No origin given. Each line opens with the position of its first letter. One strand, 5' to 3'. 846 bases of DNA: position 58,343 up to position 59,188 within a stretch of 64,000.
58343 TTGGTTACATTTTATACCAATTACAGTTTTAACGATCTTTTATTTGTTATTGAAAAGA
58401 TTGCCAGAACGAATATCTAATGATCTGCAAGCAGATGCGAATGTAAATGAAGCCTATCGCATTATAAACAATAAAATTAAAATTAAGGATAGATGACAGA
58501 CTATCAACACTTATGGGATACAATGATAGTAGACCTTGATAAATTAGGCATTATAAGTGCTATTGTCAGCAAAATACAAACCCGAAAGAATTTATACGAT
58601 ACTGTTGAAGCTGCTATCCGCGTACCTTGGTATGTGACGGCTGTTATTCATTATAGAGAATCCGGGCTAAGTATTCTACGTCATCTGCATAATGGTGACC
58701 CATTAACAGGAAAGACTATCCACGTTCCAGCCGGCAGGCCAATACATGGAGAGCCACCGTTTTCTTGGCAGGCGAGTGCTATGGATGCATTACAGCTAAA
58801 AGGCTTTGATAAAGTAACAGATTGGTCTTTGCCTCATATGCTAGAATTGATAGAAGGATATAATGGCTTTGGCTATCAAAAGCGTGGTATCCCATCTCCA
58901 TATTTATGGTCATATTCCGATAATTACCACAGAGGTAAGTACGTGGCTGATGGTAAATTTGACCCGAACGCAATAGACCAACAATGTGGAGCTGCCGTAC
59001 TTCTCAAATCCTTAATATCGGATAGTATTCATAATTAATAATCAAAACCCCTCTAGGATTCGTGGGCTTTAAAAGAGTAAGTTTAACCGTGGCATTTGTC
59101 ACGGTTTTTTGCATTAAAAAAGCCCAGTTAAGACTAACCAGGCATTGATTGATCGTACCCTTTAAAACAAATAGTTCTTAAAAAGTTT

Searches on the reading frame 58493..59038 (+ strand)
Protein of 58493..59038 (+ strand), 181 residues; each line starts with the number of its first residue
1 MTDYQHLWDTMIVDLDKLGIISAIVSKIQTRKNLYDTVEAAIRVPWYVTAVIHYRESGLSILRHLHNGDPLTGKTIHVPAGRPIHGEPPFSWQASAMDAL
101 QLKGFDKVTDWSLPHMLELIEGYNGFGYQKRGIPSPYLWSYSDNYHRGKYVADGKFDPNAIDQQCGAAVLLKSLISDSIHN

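Call 11: search_protein_families(library=phrogs, proteins=[window:58493-59038:+], max_evalue=0.01)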
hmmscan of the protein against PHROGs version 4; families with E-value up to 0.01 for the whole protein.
window:58493-59038:+ (181 aa): 0 families

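Call 12: search_protein_families(library=pfam, proteins=[window:58493-59038:+], max_evalue=0.01)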
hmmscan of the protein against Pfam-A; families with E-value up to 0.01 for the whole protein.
window:58493-59038:+ (181 aa): 0 families

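Call 15: find_related_loci(query=window:58493-59038:+, collection=viral_contigs, flank=4000)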
Query window:58493-59038:+ (181 aa) in viral_contigs; peptide patterns used: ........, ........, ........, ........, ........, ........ (x = any residue, [..] = any of these).
19 stretches matched a pattern; 2 encode a relative of the query (tblastn E <= 1e-3); 2 distinct loci.
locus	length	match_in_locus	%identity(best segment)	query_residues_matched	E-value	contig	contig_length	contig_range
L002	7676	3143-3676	47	4-181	2e-53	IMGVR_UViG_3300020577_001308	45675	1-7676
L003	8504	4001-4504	43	4-174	2e-38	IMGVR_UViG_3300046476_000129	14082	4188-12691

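Call 120: search_protein_families(library=ncbifam, proteins=[window:58493-59038:+], max_evalue=1)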
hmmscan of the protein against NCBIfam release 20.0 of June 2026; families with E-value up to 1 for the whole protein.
window:58493-59038:+ (181 aa): 1 family
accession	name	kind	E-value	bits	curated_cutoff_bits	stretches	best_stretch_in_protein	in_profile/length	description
NF009218.0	PRK12567.1-2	equivalog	0.092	12.5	184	1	9-39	24-54/200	putative monovalent cation/H+ antiporter subunit B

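Call 121: search_solved_structures(query=window:58493-59038:+, max_evalue=1)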
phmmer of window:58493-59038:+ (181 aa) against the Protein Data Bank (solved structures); distinct sequences matched with E-value up to 1: 0.
